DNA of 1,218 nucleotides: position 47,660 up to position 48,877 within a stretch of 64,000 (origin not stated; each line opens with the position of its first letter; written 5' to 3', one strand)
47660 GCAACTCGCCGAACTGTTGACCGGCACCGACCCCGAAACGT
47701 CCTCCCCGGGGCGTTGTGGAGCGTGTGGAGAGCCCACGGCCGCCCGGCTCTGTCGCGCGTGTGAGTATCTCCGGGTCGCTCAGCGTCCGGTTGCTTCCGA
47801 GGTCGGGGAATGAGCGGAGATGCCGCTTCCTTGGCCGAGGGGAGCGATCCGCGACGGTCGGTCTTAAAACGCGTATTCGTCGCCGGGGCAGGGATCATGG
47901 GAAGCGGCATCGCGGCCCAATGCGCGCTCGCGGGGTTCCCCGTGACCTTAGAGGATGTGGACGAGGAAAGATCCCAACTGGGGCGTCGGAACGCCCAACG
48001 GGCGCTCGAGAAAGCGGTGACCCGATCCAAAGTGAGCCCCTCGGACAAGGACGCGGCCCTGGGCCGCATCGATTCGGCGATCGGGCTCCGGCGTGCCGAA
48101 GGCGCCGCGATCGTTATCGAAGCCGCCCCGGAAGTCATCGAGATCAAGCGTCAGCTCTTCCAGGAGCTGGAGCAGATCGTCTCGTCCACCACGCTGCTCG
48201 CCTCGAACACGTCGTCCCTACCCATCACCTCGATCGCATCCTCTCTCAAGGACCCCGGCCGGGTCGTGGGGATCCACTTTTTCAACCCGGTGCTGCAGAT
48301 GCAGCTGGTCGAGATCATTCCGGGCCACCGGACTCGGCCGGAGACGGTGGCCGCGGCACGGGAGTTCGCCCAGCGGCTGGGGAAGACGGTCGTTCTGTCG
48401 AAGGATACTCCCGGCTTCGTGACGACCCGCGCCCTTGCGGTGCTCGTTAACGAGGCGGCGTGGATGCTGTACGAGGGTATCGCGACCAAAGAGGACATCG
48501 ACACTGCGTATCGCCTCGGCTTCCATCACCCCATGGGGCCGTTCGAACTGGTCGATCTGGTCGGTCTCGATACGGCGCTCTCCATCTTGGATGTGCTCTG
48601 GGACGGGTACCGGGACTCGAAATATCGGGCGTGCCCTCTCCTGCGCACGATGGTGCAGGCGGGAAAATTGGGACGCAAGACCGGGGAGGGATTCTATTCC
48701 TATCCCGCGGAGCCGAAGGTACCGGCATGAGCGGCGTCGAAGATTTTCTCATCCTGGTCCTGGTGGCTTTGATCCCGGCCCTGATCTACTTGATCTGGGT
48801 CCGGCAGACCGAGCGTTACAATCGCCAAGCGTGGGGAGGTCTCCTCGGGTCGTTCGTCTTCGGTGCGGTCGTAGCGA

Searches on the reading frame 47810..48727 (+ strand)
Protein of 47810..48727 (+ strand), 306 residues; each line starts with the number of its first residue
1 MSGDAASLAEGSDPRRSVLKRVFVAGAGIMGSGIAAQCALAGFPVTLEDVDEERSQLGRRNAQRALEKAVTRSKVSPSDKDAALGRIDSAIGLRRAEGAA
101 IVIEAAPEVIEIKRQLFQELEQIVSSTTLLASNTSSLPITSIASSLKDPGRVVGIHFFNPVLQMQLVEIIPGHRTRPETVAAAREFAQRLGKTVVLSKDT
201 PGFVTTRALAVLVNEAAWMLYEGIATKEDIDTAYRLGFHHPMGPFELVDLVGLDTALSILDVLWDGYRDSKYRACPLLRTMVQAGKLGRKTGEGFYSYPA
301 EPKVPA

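Call 47: search_protein_families(library=pfam, proteins=[window:47810-48727:+], max_evalue=0.00001)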
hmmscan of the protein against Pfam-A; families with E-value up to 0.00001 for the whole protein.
window:47810-48727:+ (306 aa): 2 families
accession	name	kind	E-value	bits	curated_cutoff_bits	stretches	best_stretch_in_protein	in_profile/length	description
PF02737.24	3HCDH_N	-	1.5e-57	194.9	22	1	22-199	2-179/180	3-hydroxyacyl-CoA dehydrogenase, NAD binding domain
PF00725.27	3HCDH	-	6.8e-35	119.9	22.1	1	202-298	1-97/97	3-hydroxyacyl-CoA dehydrogenase, C-terminal domain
